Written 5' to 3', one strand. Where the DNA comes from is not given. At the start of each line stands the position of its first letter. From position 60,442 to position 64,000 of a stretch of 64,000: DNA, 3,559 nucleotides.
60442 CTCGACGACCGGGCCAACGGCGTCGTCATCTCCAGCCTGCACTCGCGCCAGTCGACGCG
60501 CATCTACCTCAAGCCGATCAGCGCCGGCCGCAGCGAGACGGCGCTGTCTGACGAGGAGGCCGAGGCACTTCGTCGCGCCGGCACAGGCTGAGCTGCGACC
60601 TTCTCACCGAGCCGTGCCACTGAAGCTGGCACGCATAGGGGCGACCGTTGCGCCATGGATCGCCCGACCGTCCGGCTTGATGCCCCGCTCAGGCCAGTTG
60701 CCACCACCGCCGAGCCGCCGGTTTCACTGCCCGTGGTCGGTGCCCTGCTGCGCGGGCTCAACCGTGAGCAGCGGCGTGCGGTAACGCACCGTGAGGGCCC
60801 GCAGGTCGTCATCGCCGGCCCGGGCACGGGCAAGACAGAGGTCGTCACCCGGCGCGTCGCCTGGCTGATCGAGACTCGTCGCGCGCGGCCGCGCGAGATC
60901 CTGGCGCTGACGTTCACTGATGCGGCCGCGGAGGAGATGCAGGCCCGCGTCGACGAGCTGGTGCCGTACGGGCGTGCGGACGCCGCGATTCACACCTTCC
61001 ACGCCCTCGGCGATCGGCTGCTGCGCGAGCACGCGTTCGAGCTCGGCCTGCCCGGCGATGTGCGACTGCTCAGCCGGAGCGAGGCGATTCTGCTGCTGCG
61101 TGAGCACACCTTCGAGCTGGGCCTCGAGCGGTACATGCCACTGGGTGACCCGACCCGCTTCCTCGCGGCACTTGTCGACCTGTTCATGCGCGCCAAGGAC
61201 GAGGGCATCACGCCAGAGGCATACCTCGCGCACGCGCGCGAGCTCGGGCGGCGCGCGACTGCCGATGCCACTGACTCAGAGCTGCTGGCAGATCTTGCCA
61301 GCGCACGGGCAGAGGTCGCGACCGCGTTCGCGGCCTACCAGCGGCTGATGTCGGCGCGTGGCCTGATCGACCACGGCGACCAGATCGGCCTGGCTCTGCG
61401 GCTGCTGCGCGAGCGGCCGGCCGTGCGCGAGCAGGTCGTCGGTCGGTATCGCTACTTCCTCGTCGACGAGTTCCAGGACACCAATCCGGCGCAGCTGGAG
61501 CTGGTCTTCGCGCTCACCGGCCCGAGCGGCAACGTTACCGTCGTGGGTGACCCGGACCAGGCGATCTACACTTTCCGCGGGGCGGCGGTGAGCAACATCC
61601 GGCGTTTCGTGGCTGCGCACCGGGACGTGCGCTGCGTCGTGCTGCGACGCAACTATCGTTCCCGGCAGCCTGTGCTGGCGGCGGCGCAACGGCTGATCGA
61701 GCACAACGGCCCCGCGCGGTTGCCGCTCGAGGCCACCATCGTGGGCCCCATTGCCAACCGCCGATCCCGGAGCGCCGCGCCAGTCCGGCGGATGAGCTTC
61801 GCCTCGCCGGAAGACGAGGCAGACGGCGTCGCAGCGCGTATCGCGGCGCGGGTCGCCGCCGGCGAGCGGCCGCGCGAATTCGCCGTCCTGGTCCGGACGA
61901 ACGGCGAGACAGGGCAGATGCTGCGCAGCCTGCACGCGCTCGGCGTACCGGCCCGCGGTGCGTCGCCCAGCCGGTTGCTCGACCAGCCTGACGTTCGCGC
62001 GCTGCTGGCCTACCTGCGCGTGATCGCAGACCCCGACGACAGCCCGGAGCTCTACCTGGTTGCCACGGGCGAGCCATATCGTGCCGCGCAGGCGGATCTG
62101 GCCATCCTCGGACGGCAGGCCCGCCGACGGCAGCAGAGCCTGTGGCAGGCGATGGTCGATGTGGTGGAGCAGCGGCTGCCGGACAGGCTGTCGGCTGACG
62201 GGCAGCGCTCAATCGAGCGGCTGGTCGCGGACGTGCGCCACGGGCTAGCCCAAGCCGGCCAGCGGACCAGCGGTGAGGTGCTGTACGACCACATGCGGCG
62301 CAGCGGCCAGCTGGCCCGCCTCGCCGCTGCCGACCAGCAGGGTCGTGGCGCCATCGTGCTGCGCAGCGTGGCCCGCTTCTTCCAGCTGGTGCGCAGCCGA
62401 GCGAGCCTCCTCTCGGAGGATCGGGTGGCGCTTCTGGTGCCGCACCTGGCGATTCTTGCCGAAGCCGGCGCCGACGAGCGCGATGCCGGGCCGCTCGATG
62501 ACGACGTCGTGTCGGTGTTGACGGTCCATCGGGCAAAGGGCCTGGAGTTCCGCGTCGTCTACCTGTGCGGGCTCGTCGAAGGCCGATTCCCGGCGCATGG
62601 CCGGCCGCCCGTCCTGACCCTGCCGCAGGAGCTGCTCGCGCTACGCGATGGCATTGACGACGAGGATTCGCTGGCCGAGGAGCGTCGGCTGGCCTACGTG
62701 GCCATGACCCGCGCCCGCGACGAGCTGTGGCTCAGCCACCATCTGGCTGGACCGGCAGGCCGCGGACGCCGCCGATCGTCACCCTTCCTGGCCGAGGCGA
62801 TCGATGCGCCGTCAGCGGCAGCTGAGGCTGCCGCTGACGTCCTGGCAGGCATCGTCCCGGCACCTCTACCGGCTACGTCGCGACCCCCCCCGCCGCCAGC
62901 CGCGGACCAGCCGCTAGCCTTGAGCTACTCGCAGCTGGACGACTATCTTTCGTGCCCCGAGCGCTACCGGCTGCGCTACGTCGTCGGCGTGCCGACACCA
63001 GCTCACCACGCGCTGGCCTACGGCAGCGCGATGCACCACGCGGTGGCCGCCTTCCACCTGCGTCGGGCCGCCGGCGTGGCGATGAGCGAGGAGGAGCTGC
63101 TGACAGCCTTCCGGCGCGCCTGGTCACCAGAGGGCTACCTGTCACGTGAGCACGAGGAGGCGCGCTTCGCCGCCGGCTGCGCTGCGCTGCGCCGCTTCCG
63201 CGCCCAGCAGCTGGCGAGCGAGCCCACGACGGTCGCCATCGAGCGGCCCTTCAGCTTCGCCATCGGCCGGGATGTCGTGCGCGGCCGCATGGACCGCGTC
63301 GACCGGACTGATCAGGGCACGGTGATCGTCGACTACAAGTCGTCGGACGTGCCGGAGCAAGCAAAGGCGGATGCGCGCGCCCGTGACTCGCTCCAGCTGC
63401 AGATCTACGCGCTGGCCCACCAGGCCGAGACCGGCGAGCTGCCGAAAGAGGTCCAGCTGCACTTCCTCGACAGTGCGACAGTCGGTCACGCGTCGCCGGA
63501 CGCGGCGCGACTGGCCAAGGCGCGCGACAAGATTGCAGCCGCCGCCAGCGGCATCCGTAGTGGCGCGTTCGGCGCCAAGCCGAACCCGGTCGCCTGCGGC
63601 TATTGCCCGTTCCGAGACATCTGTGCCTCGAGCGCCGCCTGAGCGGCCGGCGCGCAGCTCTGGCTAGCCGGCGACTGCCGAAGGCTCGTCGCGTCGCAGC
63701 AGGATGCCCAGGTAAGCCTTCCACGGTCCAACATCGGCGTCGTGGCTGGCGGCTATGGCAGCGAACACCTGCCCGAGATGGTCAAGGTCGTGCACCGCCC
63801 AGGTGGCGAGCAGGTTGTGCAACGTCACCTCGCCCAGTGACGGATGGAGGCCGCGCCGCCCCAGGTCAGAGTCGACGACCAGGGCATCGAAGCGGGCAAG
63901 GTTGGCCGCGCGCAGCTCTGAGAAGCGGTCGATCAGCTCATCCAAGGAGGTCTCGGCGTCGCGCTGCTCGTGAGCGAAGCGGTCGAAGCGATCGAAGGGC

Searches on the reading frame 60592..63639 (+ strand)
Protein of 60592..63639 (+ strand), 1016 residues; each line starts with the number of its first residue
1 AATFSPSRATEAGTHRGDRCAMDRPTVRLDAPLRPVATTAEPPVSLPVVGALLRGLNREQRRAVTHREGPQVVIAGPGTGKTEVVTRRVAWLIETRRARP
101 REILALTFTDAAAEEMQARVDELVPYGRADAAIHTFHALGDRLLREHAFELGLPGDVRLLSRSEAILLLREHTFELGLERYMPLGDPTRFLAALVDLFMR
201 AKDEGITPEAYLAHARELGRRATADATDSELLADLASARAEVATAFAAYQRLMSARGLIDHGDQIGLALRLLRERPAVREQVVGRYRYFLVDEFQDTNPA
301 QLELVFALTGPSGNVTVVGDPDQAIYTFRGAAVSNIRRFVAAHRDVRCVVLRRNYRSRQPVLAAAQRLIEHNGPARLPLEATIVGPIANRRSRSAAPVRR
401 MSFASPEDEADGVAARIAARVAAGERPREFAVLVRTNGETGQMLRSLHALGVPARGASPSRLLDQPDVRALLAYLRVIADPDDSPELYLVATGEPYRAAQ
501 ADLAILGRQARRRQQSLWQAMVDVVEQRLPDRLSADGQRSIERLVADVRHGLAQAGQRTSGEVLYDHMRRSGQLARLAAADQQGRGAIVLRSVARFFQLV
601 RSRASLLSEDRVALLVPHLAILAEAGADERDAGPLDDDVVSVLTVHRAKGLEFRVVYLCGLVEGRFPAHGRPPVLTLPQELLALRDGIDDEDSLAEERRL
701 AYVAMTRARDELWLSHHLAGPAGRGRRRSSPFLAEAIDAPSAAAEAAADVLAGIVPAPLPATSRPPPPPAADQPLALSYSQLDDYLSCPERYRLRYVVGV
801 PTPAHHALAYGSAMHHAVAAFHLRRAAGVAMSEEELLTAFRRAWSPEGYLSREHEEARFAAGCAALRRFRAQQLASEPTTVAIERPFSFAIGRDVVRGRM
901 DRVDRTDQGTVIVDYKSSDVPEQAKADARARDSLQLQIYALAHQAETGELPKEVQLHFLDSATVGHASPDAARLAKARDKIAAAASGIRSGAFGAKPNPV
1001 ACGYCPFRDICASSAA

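Call 48: search_protein_families(library=pfam, proteins=[window:60592-63639:+], max_evalue=0.00001)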
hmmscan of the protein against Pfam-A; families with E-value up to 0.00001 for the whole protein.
window:60592-63639:+ (1016 aa): 7 families
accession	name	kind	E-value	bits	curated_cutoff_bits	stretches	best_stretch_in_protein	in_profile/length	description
PF00580.27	UvrD-helicase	-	3.8e-65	220.7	23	1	56-339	1-266/271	UvrD/REP helicase N-terminal domain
PF13361.12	UvrD_C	-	6.2e-41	141.4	25.6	1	349-717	1-348/350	UvrD-like helicase C-terminal domain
PF12705.13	PDDEXK_1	-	5.9e-38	131.6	22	1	777-1011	2-246/247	PD-(D/E)XK nuclease superfamily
PF13245.12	AAA_19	-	2.6e-22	79.9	25.1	1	60-329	1-134/134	AAA domain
PF13538.12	UvrD_C_2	-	1.8e-10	40.9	27.4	0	692-714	29-51/52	UvrD-like helicase C-terminal domain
PF13604.12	AAA_30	-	2.4e-08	34.4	27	0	56-120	2-66/191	AAA domain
PF01443.25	Viral_helicase1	-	4.3e-06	27.2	21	0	284-356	58-129/228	Viral superfamily 1 RNA helicase core domain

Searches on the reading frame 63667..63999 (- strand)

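Call 48: search_protein_families(library=pfam, proteins=[window:63667-63999:-], max_evalue=0.00001)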
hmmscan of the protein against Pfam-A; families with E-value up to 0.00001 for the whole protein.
window:63667-63999:- (111 aa): 1 family
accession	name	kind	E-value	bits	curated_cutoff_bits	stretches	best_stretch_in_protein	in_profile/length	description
PF12867.12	DinB_2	-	3.7e-08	34.3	24.8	1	11-78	61-128/128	DinB superfamily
